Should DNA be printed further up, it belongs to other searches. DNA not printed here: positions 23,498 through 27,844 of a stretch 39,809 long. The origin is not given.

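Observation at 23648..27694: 1348-aa internally duplicated membrane protein of unknown family next to the atypical oxidase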

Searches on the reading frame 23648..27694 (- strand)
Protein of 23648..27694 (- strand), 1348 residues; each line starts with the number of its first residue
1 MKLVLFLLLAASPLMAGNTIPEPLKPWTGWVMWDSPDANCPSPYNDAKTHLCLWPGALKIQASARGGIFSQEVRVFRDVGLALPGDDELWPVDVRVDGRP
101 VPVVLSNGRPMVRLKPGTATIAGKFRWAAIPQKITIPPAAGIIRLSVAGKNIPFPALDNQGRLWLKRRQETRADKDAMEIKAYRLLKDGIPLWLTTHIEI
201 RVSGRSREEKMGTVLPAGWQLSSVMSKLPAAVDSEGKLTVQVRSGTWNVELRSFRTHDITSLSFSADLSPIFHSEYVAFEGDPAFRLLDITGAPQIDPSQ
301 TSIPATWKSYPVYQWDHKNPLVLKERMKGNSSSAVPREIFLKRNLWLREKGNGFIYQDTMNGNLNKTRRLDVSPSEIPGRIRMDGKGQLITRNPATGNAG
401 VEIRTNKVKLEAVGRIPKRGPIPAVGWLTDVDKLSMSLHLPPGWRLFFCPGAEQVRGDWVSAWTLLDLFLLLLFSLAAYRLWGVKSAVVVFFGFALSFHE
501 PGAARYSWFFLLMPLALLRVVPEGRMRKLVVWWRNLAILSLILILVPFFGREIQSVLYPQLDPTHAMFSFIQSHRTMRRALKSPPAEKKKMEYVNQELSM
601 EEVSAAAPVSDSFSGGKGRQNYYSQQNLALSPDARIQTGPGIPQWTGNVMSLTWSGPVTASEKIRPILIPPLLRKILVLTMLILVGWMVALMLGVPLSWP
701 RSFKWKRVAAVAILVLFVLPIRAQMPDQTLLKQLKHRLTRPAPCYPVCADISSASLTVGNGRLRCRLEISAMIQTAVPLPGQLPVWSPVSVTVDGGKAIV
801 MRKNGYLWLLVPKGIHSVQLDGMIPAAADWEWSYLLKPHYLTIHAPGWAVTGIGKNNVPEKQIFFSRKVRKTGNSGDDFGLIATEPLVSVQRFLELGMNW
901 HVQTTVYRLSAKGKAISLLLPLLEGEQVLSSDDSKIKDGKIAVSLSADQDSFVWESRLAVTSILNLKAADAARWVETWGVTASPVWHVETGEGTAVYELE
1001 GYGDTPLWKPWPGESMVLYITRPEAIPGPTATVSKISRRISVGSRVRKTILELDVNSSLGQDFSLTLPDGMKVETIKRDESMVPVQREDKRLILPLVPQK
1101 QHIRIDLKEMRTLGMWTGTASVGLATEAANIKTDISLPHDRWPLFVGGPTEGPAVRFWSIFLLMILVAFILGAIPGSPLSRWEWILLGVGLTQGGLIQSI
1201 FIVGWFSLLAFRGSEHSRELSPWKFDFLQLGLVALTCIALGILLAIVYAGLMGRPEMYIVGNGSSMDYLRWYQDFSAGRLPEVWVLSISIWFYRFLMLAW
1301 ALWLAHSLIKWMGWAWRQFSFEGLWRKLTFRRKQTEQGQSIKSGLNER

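Call 5: search_protein_families(library=pfam, proteins=[window:23648-27694:-], max_evalue=0.01)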
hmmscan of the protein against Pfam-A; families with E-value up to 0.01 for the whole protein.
window:23648-27694:- (1348 aa): 0 families

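Call 6: search_protein_families(library=ncbifam, proteins=[window:23648-27694:-], max_evalue=0.01)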
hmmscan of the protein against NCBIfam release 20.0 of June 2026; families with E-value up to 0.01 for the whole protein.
window:23648-27694:- (1348 aa): 0 families

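Call 8: find_homologous_proteins(query=window:23648-27694:-)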
Query window:23648-27694:- (1348 aa): 1149 proteins with E <= 0.001 among 8000 candidates; the best 120 are listed.
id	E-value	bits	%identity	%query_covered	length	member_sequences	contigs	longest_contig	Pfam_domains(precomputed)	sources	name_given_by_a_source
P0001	0.0e+0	3099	100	100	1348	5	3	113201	-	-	-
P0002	0.0e+0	2570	82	99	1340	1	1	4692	-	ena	-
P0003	0.0e+0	2461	80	99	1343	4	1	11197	-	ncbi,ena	-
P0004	0.0e+0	2278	73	99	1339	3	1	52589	-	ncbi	-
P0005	0.0e+0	2239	72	99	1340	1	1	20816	-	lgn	-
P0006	0.0e+0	1493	49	99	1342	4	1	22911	PF20736.3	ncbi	-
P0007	0.0e+0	1273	45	98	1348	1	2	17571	-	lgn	-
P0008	0.0e+0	1247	43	98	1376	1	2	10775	-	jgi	jgi:hypothetical protein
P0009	0.0e+0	1246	42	98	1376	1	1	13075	-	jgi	jgi:hypothetical protein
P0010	0.0e+0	1235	43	98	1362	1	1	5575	-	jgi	-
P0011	0.0e+0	1230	44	97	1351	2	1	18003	-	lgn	-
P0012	0.0e+0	1228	44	97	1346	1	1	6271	-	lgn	-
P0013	0.0e+0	1225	44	97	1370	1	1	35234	-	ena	-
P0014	0.0e+0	1221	44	98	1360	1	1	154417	-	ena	-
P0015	0.0e+0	1218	42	98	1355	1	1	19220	-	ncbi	-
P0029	0.0e+0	1205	44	98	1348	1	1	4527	-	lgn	-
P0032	0.0e+0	1204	44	53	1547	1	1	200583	-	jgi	jgi:hypothetical protein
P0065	0.0e+0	1190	43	98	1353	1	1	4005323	-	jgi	jgi:hypothetical protein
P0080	0.0e+0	1178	48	41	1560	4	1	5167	-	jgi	-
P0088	0.0e+0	1176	41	99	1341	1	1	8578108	-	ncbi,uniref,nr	ncbi:hypothetical protein CA13_50140 [Planctomycetes bacterium CA13]|uniref:Uncharacterized protein 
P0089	0.0e+0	1176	41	98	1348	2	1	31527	-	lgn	-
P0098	0.0e+0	1173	43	97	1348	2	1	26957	-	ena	-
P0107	0.0e+0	1170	43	97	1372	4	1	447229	-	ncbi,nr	ncbi:MAG: hypothetical protein IPL39_01675 [Opitutaceae bacterium]|nr:hypothetical protein [Opitutac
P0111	0.0e+0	1169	41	56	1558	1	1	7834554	-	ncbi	ncbi:hypothetical protein ACXR0O_26975 [Verrucomicrobiota bacterium sgz303538]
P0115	0.0e+0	1168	43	98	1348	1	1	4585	-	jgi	jgi:hypothetical protein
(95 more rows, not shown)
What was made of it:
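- At least 1,149 hits; the 120 best listed are mostly about 1,300-1,400 aa at 41-82% identity (four run to 1,409-1,560 aa), and every name given by a source is 'hypothetical protein' (call 8).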

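Call 9: search_solved_structures(query=window:23648-27694:-, max_evalue=10)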
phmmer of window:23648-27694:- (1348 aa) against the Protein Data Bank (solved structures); distinct sequences matched with E-value up to 10: 1.
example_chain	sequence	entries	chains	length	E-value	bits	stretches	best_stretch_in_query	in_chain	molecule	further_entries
2xhe_B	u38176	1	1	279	3.3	8.2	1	880-956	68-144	SYNTAXIN1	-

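Call 13: search_solved_structures(query=A1, max_evalue=10)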
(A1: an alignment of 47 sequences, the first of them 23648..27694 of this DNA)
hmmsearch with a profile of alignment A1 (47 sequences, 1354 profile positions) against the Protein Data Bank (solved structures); distinct sequences matched with E-value up to 10: 0.
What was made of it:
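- Tried and rejected: PDB sequence searches with the protein and with the family profile found nothing (calls 9, 13).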

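Call 14: find_encoding_contigs(protein=P0001, flank=10000, max_places=3)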
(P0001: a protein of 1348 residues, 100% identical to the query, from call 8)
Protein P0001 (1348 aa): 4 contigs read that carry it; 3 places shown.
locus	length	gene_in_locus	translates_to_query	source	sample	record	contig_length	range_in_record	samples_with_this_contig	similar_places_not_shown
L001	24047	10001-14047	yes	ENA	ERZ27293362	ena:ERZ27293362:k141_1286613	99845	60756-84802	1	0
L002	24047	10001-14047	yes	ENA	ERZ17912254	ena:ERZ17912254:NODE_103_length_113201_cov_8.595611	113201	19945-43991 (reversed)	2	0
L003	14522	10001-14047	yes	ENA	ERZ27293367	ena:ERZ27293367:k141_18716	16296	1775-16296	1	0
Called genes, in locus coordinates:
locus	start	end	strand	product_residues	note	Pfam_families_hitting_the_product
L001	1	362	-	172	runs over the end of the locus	-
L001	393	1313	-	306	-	PF01063:Aminotran_4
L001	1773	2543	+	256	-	PF12801:Fer4_5 (weak), PF00037:Fer4 (faint), PF12838:Fer4_7 (faint), PF14697:Fer4_21 (faint), PF13183:Fer4_8 (faint), PF13237:Fer4_10 (weak)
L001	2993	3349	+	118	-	PF22741:PTP-NADK (weak), PF22784:PTP-SAK (weak)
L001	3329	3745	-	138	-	-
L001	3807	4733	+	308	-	PF00291:PALP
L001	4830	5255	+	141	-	PF01475:FUR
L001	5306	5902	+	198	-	PF02915:Rubrerythrin, PF21349:RUBY_RBDX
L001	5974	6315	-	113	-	PF12973:Cupin_7 (weak), PF02311:AraC_binding (faint), PF07883:Cupin_2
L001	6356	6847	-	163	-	-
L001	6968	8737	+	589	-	PF01654:Cyt_bd_oxida_I, PF14495:Cytochrom_C550 (faint), PF00034:Cytochrom_C (faint), PF13442:Cytochrome_CBB3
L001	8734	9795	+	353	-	-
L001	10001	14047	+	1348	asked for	-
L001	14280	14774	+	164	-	PF00210:Ferritin, PF02915:Rubrerythrin (faint)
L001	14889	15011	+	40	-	-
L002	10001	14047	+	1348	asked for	-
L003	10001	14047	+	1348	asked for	-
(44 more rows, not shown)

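Call 15: find_encoding_contigs(protein=P0088, flank=10000, max_places=2)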
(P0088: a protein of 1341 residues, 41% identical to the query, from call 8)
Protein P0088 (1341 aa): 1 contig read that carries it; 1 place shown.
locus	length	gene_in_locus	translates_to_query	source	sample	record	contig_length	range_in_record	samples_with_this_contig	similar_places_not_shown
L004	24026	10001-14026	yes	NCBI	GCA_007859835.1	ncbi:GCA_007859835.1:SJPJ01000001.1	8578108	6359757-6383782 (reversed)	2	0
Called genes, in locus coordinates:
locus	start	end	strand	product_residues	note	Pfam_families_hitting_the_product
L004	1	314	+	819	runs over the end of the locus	PF01695:IstB_IS21 (weak), PF04851:ResIII, PF00270:DEAD, PF12029:DUF3516 (weak)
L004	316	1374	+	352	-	PF02606:LpxK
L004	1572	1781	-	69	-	-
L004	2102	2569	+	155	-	-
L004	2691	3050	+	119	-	PF01783:Ribosomal_L32p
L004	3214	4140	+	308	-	PF00698:Acyl_transf_1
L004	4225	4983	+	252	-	PF00106:adh_short, PF08659:KR, PF13460:NAD_binding_10 (weak), PF13561:adh_short_C2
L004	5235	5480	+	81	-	PF23297:ACP_SdgA_C (weak), PF00550:PP-binding, PF14573:PP-binding_2 (weak)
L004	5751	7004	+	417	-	PF00109:ketoacyl-synt, PF00108:Thiolase_N (faint), PF02801:Ketoacyl-synt_C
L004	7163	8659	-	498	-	-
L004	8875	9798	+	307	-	PF01259:SAICAR_synt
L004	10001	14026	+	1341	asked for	-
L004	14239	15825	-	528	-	PF00171:Aldedh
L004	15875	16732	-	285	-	PF01557:FAA_hydrolase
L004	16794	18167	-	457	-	PF07969:Amidohydro_3 (faint), PF12890:DHOase, PF01979:Amidohydro_1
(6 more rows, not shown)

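Call 16: find_encoding_contigs(protein=P0107, flank=10000, max_places=2)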
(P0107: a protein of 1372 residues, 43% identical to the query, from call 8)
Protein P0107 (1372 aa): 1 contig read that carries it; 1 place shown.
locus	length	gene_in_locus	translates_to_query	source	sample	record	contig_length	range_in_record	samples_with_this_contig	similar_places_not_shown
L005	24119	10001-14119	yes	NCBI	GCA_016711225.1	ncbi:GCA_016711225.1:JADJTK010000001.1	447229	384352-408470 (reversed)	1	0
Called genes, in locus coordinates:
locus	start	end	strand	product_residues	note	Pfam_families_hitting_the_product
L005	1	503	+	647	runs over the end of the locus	PF00989:PAS (faint), PF08448:PAS_4, PF00512:HisKA, PF02518:HATPase_c, PF00072:Response_reg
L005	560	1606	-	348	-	PF02353:CMAS, PF05175:MTS, PF13489:Methyltransf_23, PF08241:Methyltransf_11, PF08242:Methyltransf_12, PF13649:Methyltransf_25, PF13847:Methyltransf_31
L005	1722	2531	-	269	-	PF06966:DUF1295, PF02544:Steroid_dh (weak)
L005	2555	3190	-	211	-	PF09835:DUF2062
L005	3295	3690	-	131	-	PF07343:DUF1475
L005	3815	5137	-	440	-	PF02353:CMAS, PF13489:Methyltransf_23, PF08241:Methyltransf_11, PF08242:Methyltransf_12, PF13649:Methyltransf_25, PF13847:Methyltransf_31 (weak)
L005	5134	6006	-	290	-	PF07103:DUF1365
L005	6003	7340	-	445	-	PF01266:DAO (weak), PF01593:Amino_oxidase, PF13450:NAD_binding_8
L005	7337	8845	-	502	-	PF01073:3Beta_HSD (weak), PF01370:Epimerase, PF05368:NmrA, PF13460:NAD_binding_10, PF11066:DUF2867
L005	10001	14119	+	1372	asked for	-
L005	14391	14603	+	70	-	-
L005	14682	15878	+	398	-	PF13091:PLDc_2, PF00614:PLDc (faint), PF13091:PLDc_2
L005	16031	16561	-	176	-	PF08212:Lipocalin_2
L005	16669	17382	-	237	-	-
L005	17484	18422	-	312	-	PF03851:UvdE, PF01261:AP_endonuc_2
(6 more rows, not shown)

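Call 17: find_encoding_contigs(protein=P0065, flank=10000, max_places=2)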
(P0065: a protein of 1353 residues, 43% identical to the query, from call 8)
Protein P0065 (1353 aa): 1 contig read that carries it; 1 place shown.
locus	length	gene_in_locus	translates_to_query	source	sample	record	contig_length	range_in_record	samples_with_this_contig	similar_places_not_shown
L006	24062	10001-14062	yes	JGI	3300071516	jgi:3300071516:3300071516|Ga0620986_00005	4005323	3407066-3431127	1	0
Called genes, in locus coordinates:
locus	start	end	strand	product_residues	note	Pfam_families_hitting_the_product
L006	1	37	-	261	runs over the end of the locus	PF00977:His_biosynth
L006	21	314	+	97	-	-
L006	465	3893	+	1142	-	-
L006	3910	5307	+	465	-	PF01704:UDPGP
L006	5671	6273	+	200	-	PF02698:DUF218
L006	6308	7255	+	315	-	PF00135:COesterase, PF20434:BD-FAE, PF07859:Abhydrolase_3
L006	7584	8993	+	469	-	PF12801:Fer4_5, PF13187:Fer4_9 (faint), PF13237:Fer4_10 (faint), PF13484:Fer4_16 (faint), PF13534:Fer4_17 (faint), PF12838:Fer4_7 (weak), PF13746:Fer4_18, PF11614:FixG_C, +1 more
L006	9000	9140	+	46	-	-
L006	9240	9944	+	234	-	PF13386:DsbD_2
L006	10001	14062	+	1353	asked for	-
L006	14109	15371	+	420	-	PF00425:Chorismate_bind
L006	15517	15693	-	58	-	-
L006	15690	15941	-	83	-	PF09720:Unstab_antitox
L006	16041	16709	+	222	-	-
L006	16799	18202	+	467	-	PF00919:UPF0004, PF04055:Radical_SAM, PF18693:TRAM_2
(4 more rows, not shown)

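Call 18: find_related_loci(query=A1, collection=genome_contigs, flank=10000)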
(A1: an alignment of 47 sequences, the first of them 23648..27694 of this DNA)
Query A1 (1348 aa) in genome_contigs; peptide patterns used: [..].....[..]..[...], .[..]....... (x = any residue, [..] = any of these).
561 stretches matched a pattern; 488 encode a relative of the query (tblastn E <= 1e-3); the best 80 are kept; 80 distinct loci.
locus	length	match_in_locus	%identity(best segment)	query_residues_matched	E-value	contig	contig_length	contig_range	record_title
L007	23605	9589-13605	73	1-1340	0e+0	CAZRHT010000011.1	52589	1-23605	MAG TPA_asm: uncultured Holophagae bacterium isolate SRP214966_co1_426 genome assembly, contig: NODE_765_length_52589_co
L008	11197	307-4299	80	1-1333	0e+0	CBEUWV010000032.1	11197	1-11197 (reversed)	MAG TPA_asm: uncultured bacterium isolate SRR13309659_concoct_9 genome assembly, contig: ERZ26778719.322, whole genome s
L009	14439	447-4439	49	3-1341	0e+0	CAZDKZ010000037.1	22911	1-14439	MAG TPA_asm: uncultured Holophagae bacterium isolate binchicken_co42_312 genome assembly, contig: NODE_2673_length_22911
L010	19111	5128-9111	49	11-1344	0e+0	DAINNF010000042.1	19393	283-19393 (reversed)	MAG TPA_asm: Acidobacteriota bacterium isolate CTOTU1803 NODE_291_length_19393_cov_4.355569, whole genome shotgun sequen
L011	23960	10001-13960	44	16-1326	0e+0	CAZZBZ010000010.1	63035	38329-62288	MAG TPA_asm: uncultured Verrucomicrobiota bacterium isolate SRP272421_co2_287 genome assembly, contig: NODE_681_length_6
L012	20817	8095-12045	43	4-1328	0e+0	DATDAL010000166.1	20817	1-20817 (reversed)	MAG TPA_asm: Terrimicrobiaceae bacterium isolate SMAG_U95 k141_2225924, whole genome shotgun sequence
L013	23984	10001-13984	41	3-1337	0e+0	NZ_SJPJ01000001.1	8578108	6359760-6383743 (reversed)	Novipirellula herctigrandis strain CA13 CA13_contig00001, whole genome shotgun sequence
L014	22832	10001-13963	45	18-1337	0e+0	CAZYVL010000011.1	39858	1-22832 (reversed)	MAG TPA_asm: uncultured Chthoniobacteraceae bacterium isolate SRP193066_co1_218 genome assembly, contig: NODE_1179_lengt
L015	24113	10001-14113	42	1-1327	0e+0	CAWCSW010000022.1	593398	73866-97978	MAG: uncultured Verrucomicrobiae bacterium isolate MFD05442.bin.2.226 genome assembly, contig: contig_5407, whole genome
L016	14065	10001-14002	43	3-1327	0e+0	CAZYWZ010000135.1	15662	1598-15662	MAG TPA_asm: uncultured Verrucomicrobiales bacterium isolate SRP323723_co1_57 genome assembly, contig: NODE_3110_length_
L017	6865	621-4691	41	3-1328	0e+0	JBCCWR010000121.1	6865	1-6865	MAG: Verrucomicrobiota bacterium isolate P01_F01_bin.106 k141_2700835_length_6865_cov_11.0000, whole genome shotgun sequ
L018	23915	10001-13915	42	17-1327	0e+0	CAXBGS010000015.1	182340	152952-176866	MAG TPA_asm: uncultured Pirellulaceae bacterium isolate ERR2762111_binner123_Refined_21 genome assembly, contig: ERZ3422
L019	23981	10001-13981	43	16-1327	0e+0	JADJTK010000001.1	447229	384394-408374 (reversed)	MAG: Opitutaceae bacterium isolate Hirt_18-Q3-R61-65_BAT3C.235 tig00005464-10-4461190, whole genome shotgun sequence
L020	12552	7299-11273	43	5-1328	0e+0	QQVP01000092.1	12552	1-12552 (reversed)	MAG: Planctomycetota bacterium isolate MB_PLM_2 c_000000000348, whole genome shotgun sequence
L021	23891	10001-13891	41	20-1327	0e+0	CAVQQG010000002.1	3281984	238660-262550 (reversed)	MAG: uncultured Planctomycetia bacterium isolate MFD09779.bin.2.3 genome assembly, contig: contig_463, whole genome shot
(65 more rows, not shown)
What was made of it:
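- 488 species genomes carry a relative (call 18).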

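Call 32: search_protein_families(library=pfam, proteins=[L007:7012-8121:-, L007:8330-8842:-, L007:8839-9348:-, P0032, P0111, P0080, P0006], max_evalue=0.01)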
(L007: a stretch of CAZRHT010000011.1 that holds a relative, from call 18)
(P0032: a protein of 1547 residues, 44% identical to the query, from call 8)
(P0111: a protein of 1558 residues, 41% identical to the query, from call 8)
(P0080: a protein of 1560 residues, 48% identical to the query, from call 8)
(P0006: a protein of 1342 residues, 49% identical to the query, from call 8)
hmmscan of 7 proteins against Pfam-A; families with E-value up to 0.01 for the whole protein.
L007:7012-8121:- (369 aa): 3 families
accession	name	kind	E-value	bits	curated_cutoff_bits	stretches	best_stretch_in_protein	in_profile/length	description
PF19583.5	ODP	-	2e-43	149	27.2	1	33-220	11-194/194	ODP family beta lactamase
PF00753.33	Lactamase_B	-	1.3e-05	25.7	22.7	0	143-209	131-188/196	Metallo-beta-lactamase superfamily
PF12706.13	Lactamase_B_2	-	0.004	17.2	27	1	37-162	2-143/200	Beta-lactamase superfamily domain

L007:8330-8842:- (170 aa): 1 family
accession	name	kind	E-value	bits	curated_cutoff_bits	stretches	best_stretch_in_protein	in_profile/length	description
PF04143.19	Sulf_transp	-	1.2e-15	58.3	27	1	17-160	1-147/310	Sulphur transport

L007:8839-9348:- (169 aa): 2 families
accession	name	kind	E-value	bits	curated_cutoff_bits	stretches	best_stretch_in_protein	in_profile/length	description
PF04143.19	Sulf_transp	-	1e-20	75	27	1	5-155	173-307/310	Sulphur transport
PF05231.19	MASE1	-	0.0042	16.7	29.8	1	10-88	47-131/299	MASE1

P0032 (1547 aa): 1 family
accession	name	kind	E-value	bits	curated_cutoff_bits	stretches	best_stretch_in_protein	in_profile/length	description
PF11008.14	DUF2846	-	0.0096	16.4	34.3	0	996-1030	25-58/92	Protein of unknown function (DUF2846)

P0111 (1558 aa): 0 families

P0080 (1560 aa): 0 families

P0006 (1342 aa): 1 family
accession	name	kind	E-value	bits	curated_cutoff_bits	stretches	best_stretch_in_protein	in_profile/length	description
PF20736.2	Glyco_hydro127M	-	8.3e-06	26.3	24.2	0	135-168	48-81/95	Beta-L-arabinofuranosidase, GH127 middle domain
